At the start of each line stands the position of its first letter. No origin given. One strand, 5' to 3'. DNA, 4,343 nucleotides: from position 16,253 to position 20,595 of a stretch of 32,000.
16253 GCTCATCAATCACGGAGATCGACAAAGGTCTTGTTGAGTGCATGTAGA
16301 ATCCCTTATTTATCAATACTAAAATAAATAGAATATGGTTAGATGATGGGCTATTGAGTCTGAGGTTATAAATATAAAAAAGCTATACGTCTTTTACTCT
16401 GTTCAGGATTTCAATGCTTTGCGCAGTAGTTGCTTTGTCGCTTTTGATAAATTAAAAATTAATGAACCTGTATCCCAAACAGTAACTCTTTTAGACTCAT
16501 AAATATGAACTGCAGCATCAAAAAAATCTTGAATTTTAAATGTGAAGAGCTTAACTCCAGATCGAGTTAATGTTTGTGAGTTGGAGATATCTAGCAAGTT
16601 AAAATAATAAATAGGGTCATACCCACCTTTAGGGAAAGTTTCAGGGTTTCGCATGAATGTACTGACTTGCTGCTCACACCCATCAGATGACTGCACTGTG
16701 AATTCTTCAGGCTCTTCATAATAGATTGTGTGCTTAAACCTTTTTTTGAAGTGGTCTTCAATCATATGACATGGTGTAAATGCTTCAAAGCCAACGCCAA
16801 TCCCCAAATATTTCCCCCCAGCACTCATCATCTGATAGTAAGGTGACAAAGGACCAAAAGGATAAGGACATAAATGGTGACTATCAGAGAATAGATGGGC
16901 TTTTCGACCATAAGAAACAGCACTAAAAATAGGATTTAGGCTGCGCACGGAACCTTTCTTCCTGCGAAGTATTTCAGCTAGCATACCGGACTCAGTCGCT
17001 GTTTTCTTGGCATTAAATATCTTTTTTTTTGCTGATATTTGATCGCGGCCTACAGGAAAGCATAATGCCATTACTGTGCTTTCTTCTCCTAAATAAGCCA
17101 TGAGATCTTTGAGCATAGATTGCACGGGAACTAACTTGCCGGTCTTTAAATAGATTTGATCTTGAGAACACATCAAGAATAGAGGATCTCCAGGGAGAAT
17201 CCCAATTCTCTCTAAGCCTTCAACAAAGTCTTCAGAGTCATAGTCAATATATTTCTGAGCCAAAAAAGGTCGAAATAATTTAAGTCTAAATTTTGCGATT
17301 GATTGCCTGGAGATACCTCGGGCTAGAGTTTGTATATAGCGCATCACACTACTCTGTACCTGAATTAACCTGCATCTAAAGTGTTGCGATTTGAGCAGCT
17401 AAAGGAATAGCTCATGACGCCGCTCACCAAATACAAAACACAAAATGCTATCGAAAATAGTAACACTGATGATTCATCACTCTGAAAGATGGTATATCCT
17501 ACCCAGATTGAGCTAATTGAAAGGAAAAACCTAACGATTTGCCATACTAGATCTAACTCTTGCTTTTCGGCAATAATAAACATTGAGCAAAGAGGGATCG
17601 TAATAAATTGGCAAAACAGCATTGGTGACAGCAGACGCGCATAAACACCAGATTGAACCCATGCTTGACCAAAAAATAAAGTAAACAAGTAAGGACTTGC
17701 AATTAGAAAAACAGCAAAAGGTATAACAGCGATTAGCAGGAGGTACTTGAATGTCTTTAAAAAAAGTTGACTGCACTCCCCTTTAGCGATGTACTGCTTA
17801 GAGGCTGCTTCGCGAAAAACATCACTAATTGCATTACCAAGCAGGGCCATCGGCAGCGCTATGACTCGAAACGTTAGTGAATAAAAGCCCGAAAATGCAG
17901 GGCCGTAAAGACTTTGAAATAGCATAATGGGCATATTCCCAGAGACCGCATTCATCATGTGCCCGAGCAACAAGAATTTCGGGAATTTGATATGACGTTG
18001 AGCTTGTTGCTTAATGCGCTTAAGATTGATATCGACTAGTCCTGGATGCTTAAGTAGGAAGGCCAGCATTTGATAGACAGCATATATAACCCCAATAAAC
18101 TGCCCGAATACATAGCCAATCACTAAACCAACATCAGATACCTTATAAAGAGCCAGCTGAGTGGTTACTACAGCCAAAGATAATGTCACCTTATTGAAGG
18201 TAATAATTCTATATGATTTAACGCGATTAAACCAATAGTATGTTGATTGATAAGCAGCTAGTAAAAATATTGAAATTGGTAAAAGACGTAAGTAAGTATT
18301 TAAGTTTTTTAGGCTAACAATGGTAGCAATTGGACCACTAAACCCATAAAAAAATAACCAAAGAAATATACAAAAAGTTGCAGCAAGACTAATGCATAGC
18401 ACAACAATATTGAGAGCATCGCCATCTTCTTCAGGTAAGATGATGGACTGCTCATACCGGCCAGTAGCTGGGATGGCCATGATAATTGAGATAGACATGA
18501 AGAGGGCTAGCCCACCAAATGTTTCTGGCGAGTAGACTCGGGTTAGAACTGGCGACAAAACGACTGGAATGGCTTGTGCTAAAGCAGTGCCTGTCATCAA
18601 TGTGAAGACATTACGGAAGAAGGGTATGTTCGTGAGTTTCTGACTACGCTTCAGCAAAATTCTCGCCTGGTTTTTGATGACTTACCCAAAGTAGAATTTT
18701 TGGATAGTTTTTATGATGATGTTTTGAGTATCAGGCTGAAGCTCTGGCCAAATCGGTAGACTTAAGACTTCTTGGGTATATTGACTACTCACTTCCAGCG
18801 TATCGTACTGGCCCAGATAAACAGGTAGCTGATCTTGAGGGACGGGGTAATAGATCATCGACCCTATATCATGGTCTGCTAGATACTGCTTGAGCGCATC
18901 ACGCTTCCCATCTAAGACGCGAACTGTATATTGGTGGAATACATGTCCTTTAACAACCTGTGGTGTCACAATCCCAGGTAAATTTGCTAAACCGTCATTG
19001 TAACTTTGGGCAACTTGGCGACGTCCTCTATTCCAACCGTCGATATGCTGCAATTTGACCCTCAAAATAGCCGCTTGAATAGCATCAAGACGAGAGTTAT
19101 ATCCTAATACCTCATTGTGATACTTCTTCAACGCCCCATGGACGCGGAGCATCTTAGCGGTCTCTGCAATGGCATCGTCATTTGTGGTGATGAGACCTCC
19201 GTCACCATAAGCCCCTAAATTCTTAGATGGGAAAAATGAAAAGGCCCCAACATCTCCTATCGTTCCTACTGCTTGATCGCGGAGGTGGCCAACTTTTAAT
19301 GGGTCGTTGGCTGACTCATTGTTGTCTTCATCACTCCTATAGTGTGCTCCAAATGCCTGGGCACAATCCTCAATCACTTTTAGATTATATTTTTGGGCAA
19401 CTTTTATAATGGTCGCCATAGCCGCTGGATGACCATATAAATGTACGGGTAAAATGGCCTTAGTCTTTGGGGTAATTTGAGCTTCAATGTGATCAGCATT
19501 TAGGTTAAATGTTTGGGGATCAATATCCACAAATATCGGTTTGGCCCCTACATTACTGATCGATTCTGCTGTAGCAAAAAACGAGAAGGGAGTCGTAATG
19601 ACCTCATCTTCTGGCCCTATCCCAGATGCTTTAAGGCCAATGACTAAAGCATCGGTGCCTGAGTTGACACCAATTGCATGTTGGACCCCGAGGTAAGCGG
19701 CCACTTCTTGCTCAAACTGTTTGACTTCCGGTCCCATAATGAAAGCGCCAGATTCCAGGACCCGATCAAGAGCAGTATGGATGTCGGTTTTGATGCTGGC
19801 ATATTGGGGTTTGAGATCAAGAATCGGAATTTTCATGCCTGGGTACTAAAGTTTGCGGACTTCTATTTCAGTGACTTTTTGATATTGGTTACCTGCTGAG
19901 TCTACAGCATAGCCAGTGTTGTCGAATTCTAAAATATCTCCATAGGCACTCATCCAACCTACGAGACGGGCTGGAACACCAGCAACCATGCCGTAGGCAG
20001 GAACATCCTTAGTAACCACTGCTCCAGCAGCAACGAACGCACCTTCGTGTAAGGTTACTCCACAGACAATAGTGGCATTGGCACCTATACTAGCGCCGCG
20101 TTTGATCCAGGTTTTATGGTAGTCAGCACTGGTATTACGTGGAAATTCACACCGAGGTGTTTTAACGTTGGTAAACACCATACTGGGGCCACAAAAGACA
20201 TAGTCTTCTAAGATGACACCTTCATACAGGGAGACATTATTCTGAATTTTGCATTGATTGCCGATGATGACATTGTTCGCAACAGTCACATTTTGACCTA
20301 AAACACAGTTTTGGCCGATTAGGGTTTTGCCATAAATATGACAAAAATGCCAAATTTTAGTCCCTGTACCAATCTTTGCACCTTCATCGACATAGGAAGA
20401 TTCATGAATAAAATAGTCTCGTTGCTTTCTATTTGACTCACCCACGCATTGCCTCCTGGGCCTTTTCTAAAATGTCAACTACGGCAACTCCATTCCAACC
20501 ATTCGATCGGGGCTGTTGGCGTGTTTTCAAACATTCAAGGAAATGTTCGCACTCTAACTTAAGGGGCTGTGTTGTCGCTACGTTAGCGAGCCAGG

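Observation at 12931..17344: FkbH-ACP acyl-donor cassette embedded in a Wzx/Wzy glycan locus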

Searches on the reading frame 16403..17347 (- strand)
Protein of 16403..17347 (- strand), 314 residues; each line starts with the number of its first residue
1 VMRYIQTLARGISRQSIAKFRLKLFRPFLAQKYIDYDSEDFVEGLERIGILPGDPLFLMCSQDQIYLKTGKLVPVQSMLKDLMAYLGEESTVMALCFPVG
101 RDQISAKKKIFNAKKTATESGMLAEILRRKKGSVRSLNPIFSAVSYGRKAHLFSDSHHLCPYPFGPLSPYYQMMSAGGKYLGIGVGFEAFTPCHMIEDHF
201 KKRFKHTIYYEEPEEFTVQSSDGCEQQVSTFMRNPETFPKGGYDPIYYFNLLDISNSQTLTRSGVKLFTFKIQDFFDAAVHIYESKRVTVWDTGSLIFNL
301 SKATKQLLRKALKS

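Call 4: search_protein_families(library=pfam, proteins=[window:16403-17347:-], max_evalue=0.01)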
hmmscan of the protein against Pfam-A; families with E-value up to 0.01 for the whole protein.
window:16403-17347:- (314 aa): 1 family
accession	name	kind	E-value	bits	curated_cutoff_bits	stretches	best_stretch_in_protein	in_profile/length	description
PF02522.19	Antibiotic_NAT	-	3.3e-25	89.5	25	1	76-226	17-178/232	Aminoglycoside 3-N-acetyltransferase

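Call 5: search_protein_families(library=ncbifam, proteins=[window:16403-17347:-], max_evalue=0.01)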
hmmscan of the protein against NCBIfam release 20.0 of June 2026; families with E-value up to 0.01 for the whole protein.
window:16403-17347:- (314 aa): 5 families
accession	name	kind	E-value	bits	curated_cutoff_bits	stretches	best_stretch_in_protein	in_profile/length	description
NF033082.0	AAC_3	equivalog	6.5e-15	55.2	270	1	110-213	84-188/262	aminoglycoside 3-N-acetyltransferase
NF033180.1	AAC_3_VIII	exception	6.8e-11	41.9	560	1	82-213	57-202/286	aminoglycoside N-acetyltransferase AAC(3)-VIII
NF033080.0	AAC_3_II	subfamily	4.4e-07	29.6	480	1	116-213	93-189/268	AAC(3)-II family aminoglycoside N-acetyltransferase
NF033081.0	AAC_3_IV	equivalog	2.4e-06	27.1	420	1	40-198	3-152/252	AAC(3)-IV family aminoglycoside N-acetyltransferase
NF033612.0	AAC_3_VIa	exception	8.4e-05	21.9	675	1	120-211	115-205/298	aminoglycoside N-acetyltransferase AAC(3)-VIa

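Call 24: search_solved_structures(query=window:16403-17347:-, max_evalue=0.01, show_alignments=1)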
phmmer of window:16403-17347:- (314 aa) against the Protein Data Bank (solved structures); distinct sequences matched with E-value up to 0.01: 14.
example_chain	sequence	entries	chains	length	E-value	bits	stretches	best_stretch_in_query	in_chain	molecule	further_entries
7lap_A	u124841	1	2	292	2.3e-09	40.1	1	98-216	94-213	Aminoglycoside N(3)-acetyltransferase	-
6mb4_A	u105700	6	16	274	6.9e-09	38.6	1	116-197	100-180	Aac(3)-IIIb protein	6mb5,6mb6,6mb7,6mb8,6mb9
6mmz_A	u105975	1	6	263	1.6e-08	37.3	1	41-213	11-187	Aminoglycoside N(3)-acetyltransferase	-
5ht0_A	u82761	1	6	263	2.2e-08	36.9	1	42-213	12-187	Aminoglycoside acetyltransferase HMB0005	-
6mn0_A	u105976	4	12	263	2.8e-07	33.3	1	42-211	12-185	Aminoglycoside N(3)-acetyltransferase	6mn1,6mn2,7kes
7q0q_A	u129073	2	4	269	7.6e-07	31.9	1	115-212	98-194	Aminoglycoside N(3)-acetyltransferase III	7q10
7mqk_A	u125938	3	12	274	7.7e-07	31.8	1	115-212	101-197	Aminoglycoside N(3)-acetyltransferase III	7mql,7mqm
7q1d_A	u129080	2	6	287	8.5e-07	31.7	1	115-212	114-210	Aminoglycoside N(3)-acetyltransferase III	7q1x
3sma_A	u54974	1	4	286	6e-05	25.6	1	111-198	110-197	FrbF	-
6np1_A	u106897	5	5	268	0.00034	23.2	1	121-213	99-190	Aminoglycoside N(3)-acetyltransferase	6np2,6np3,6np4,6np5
6nti_A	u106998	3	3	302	0.00043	22.8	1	121-213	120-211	Aminoglycoside N(3)-acetyltransferase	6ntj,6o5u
6bbr_A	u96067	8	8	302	0.0011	21.5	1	121-213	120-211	AAC 3-VI protein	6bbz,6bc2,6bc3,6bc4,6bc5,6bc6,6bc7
3e4f_A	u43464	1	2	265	0.0081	18.6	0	116-197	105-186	Aminoglycoside N3-acetyltransferase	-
3ijw_A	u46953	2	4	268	0.0081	18.6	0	116-197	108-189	Aminoglycoside N3-acetyltransferase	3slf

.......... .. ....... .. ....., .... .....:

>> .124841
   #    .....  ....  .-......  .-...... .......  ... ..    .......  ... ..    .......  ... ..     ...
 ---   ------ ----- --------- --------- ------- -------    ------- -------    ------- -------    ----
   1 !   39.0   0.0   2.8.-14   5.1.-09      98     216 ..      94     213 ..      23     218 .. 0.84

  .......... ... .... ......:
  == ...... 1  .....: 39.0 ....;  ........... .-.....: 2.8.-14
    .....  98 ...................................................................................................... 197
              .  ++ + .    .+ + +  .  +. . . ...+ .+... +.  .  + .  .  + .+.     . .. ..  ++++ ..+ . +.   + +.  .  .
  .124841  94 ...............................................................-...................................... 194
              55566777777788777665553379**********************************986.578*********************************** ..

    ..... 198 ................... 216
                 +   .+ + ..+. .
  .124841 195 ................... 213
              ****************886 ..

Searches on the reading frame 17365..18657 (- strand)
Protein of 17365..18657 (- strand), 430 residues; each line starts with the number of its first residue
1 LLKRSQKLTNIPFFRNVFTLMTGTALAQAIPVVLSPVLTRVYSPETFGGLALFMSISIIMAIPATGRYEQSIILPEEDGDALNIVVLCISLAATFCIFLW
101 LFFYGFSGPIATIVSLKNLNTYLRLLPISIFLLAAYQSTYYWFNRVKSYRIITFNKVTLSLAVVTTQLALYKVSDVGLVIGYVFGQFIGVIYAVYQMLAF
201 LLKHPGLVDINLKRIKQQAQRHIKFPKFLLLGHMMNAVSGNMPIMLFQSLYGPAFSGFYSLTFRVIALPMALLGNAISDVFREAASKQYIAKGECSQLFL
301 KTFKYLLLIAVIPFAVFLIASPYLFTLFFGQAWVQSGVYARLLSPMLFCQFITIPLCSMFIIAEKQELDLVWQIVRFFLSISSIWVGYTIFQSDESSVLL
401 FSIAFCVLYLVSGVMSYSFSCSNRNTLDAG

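Call 4: search_protein_families(library=pfam, proteins=[window:17365-18657:-], max_evalue=0.01)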
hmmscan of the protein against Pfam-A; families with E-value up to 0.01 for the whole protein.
window:17365-18657:- (430 aa): 2 families
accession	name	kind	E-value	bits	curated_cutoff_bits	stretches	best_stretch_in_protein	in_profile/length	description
PF13440.11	Polysacc_synt_3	-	2.8e-16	60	23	1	37-335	1-290/293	Polysaccharide biosynthesis protein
PF01943.22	Polysacc_synt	-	3.2e-08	33.8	28.2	1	14-275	2-260/274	Polysaccharide biosynthesis protein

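Call 5: search_protein_families(library=ncbifam, proteins=[window:17365-18657:-], max_evalue=0.01)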
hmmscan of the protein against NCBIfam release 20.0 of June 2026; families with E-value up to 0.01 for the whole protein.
window:17365-18657:- (430 aa): 2 families
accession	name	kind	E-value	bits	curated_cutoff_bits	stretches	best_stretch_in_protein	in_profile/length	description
NF007773.0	PRK10459.1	equivalog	4.7e-14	52.2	273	1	24-395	18-382/492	MOP flippase family protein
NF047674.1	TeichurnBiosyTuaB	equivalog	2.7e-07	30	580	1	33-387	28-375/469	teichuronic acid biosynthesis protein TuaB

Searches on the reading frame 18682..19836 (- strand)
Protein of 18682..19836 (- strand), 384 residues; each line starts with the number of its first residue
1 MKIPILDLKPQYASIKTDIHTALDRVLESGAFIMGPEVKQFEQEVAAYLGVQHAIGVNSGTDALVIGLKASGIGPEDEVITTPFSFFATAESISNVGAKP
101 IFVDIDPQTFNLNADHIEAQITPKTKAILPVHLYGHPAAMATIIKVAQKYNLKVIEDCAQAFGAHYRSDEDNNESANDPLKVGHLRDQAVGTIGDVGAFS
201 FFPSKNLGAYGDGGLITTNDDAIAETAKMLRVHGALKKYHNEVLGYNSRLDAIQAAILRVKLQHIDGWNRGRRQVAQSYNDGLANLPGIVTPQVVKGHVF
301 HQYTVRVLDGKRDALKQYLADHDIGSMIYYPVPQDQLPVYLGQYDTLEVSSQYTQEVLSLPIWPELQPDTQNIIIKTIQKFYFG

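Call 4: search_protein_families(library=pfam, proteins=[window:18682-19836:-], max_evalue=0.01)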
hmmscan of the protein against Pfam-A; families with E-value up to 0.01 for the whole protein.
window:18682-19836:- (384 aa): 4 families
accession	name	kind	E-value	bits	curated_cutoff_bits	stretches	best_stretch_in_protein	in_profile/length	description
PF01041.23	DegT_DnrJ_EryC1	-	3.6e-124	415.1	19.8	1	15-378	3-359/360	DegT/DnrJ/EryC1/StrS aminotransferase family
PF01212.27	Beta_elim_lyase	-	6.1e-06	26.2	27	1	36-234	32-227/288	Beta-eliminating lyase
PF01053.26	Cys_Met_Meta_PP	-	0.003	16.6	27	1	34-157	50-173/381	Cys/Met metabolism PLP-dependent enzyme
PF00266.25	Aminotran_5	-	0.0059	16.1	21.5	0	38-163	45-181/371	Aminotransferase class-V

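Call 5: search_protein_families(library=ncbifam, proteins=[window:18682-19836:-], max_evalue=0.01)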
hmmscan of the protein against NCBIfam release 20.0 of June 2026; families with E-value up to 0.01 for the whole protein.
window:18682-19836:- (384 aa): 23 families
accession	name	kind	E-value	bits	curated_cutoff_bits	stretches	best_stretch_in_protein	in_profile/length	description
TIGR03588.1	PseC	equivalog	2.6e-72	243.8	423.5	1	15-380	9-378/380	UDP-4-amino-4,6-dideoxy-N-acetyl-beta-L-altrosamine transaminase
NF008658.2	PRK11658.1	equivalog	1.9e-60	204.5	631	1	16-380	13-375/379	UDP-4-amino-4-deoxy-L-arabinose aminotransferase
TIGR04181.1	NHT_00031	hypoth_equivalog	9.6e-60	202.3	420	1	34-361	28-357/359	LegC family aminotransferase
NF008687.0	PRK11706.1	equivalog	3.3e-57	194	375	2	39-168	34-163/375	dTDP-4-amino-4,6-dideoxygalactose transaminase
TIGR02379.1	ECA_wecE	subfamily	1.5e-46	158.9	434.85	1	38-382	33-375/376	dTDP-4-amino-4,6-dideoxy-D-glucose transaminase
TIGR04427.1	PLP_DesI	equivalog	9.4e-46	156.7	650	1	34-368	50-369/390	dTDP-4-dehydro-6-deoxyglucose aminotransferase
NF011936.0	PRK15407.1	equivalog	2e-44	152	423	2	20-234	50-251/440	lipopolysaccharide biosynthesis protein RfbH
NF005816.0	PRK07682.1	equivalog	2.2e-08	33.2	620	1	59-158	98-203/390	aminotransferase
NF005817.0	PRK07683.1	equivalog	1.5e-07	30.4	575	1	57-129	95-166/387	aminotransferase A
NF005305.0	PRK06836.1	equivalog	1.4e-06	27.8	376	1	61-129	108-175/396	pyridoxal phosphate-dependent aminotransferase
NF006488.0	PRK08912.1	equivalog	4.4e-06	25.9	498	1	56-170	91-199/387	aminotransferase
NF004770.0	PRK06108.1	subfamily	5.6e-06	25.4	422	1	48-129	93-175/396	pyridoxal phosphate-dependent aminotransferase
NF004975.0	PRK06348.1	equivalog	7.8e-06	25.1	549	1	58-157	96-201/384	pyridoxal phosphate-dependent aminotransferase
NF006569.0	PRK09082.1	subfamily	1.1e-05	24.8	420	1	47-129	86-168/386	methionine aminotransferase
NF004621.0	PRK05957.1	equivalog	2e-05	23.5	498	1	66-132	103-168/389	pyridoxal phosphate-dependent aminotransferase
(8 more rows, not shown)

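Call 77: search_solved_structures(query=window:18682-19836:-, max_evalue=1e-30)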
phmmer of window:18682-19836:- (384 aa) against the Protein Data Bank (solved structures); distinct sequences matched with E-value up to 1e-30: 40.
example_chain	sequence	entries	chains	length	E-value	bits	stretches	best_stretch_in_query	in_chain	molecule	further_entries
7b0d_A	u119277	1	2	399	5e-105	354.6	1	3-375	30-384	Glutamine--scyllo-inositol transaminase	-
2oga_A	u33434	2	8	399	1.7e-86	293.6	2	2-168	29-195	Transaminase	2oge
3frk_A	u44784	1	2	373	8.7e-85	288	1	1-376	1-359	QdtB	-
7n63_A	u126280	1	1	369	1.5e-78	267.5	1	4-379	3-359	Putative aminotransferase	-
3nyu_A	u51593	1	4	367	3e-78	266.5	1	3-374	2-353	Aminotransferase WbpE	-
3nu7_A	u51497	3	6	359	3.2e-78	266.4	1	3-373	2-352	Aminotransferase WbpE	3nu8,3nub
8e75_A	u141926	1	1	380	9.3e-78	264.9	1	5-369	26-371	DegT/DnrJ/EryC1/StrS aminotransferase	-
8e77_A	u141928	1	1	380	9.3e-78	264.9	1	5-369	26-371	DegT/DnrJ/EryC1/StrS aminotransferase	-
3nys_A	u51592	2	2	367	2e-77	263.8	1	3-374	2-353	Aminotransferase WbpE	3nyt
5u1z_A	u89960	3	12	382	4.8e-76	259.3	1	6-369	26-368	Putative aminotransferase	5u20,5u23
5u21_A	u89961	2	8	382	3.3e-75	256.5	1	6-369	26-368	Putative aminotransferase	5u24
4qgr_A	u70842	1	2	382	1.6e-65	224.6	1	5-382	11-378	DegT/DnrJ/EryC1/StrS aminotransferase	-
3bn1_A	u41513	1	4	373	2.2e-59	204.5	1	34-363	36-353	Perosamine synthetase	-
3dr7_A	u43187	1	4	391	2.6e-59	204.2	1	34-363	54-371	Putative perosamine synthetase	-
3dr4_A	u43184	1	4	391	1.3e-58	201.9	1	34-363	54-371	Putative perosamine synthetase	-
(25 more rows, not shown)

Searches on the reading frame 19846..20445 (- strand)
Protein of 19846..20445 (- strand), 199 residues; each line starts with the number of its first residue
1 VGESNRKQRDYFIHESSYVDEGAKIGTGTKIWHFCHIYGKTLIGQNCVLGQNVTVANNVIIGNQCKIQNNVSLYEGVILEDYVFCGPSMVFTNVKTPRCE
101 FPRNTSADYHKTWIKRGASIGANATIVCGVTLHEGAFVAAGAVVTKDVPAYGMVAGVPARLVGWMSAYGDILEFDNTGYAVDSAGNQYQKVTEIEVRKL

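Call 5: search_protein_families(library=ncbifam, proteins=[window:19846-20445:-], max_evalue=0.01)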
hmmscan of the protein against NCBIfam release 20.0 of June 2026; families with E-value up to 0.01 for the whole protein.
window:19846-20445:- (199 aa): 50 families (the best 25 are shown)
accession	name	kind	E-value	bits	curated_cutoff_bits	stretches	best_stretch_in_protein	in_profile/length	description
TIGR03570.1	NeuD_NnaD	subfamily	2.1e-23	83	160.8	2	114-160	156-202/202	NeuD/PglB/VioB family sugar acetyltransferase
NF010934.1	PRK14354.1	equivalog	3.9e-17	61.9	450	2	15-73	255-312/447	bifunctional UDP-N-acetylglucosamine diphosphorylase/glucosamine-1-phosphate N-acetyltransferase GlmU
NF010937.0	PRK14357.1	equivalog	5.4e-17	61.8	658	2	109-155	381-427/448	bifunctional UDP-N-acetylglucosamine diphosphorylase/glucosamine-1-phosphate N-acetyltransferase GlmU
NF003657.0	PRK05289.1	equivalog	5.9e-17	61.6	226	2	12-73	5-66/264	acyl-ACP--UDP-N-acetylglucosamine O-acyltransferase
NF002060.0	PRK00892.1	subfamily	3.8e-16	59.1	207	1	6-84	97-175/345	UDP-3-O-(3-hydroxymyristoyl)glucosamine N-acyltransferase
TIGR03532.1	DapD_Ac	equivalog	7.2e-16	58.5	231.75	1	41-162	99-211/231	2,3,4,5-tetrahydropyridine-2,6-dicarboxylate N-acetyltransferase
NF010935.0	PRK14355.1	equivalog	7.5e-16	57.8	718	2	15-82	261-321/459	bifunctional UDP-N-acetylglucosamine diphosphorylase/glucosamine-1-phosphate N-acetyltransferase GlmU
NF058585.1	HptprglPActTf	PfamEq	3.7e-14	52.6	300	1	117-162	112-157/172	heptaprenylglyceryl phosphate O-acetyltransferase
TIGR01852.1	lipid_A_lpxA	equivalog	1.3e-13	50.8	231.05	2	13-71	1-59/254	acyl-ACP--UDP-N-acetylglucosamine O-acyltransferase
TIGR01173.1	glmU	equivalog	1.5e-13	50.5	366.85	2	109-154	389-434/452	bifunctional UDP-N-acetylglucosamine diphosphorylase/glucosamine-1-phosphate N-acetyltransferase GlmU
TIGR01853.1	lipid_A_lpxD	equivalog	1.6e-13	50.3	242.5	1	10-89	92-171/325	UDP-3-O-(3-hydroxymyristoyl)glucosamine N-acyltransferase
TIGR01172.1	cysE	equivalog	1.7e-13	50.9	210.65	1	108-160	111-162/162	serine O-acetyltransferase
TIGR03308.1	phn_thr-fam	hypoth_equivalog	5.2e-13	49.3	201.65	1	111-162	108-159/204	phosphonate metabolim protein, transferase hexapeptide repeat family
NF000311.1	Vat_ABCDEFH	equivalog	7.3e-13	48.5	300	1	115-163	114-162/201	Vat family streptogramin A O-acetyltransferase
NF041874.1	EPS_EpsC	equivalog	1.1e-12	48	150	1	113-162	115-164/168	serine O-acetyltransferase EpsC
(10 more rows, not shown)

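Call 6: search_protein_families(library=pfam, proteins=[window:19846-20445:-], max_evalue=0.001)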
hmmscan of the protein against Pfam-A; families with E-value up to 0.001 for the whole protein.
window:19846-20445:- (199 aa): 4 families
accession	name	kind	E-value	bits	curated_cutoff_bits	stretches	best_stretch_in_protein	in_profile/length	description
PF00132.30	Hexapep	-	8.3e-22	76.4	27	3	22-57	1-36/36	Bacterial transferase hexapeptide (six repeats)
PF14602.12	Hexapep_2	-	9.2e-12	44.9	27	2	43-74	4-33/34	Hexapeptide repeat of succinyl-transferase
PF25084.1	LbH_EIF2B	-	2e-11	44.3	54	1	7-79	6-76/105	EIF2B subunit epsilon LbH domain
PF25087.1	GMPPB_C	-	1.1e-06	28.7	39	0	52-87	4-39/110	GMPPB C-terminal domain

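Call 79: search_solved_structures(query=window:19846-20445:-, max_evalue=1e-10)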
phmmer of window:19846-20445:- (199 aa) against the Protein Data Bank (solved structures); distinct sequences matched with E-value up to 1e-10: 7.
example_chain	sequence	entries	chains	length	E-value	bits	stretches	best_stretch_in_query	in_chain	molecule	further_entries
3mqg_A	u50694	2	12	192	1.3e-58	201.3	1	13-180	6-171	Lipopolysaccharides biosynthesis acetyltransferase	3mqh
4mzu_A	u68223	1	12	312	1.1e-35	126.5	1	21-172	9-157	WxcM-like protein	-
7s43_A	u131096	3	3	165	3.9e-33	118.2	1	12-149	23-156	N-acetyltransferase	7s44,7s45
7s3u_A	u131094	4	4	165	3.2e-32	115.2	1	12-149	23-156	N-acetyltransferase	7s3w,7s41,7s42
3fs8_A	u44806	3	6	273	9.9e-20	74.4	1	41-162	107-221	QdtC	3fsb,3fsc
2ic7_A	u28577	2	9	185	1.3e-12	51.2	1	47-165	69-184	Maltose transacetylase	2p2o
3t57_A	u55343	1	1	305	5.3e-11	45.9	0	9-88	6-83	UDP-N-acetylglucosamine O-acyltransferase domain-containing protein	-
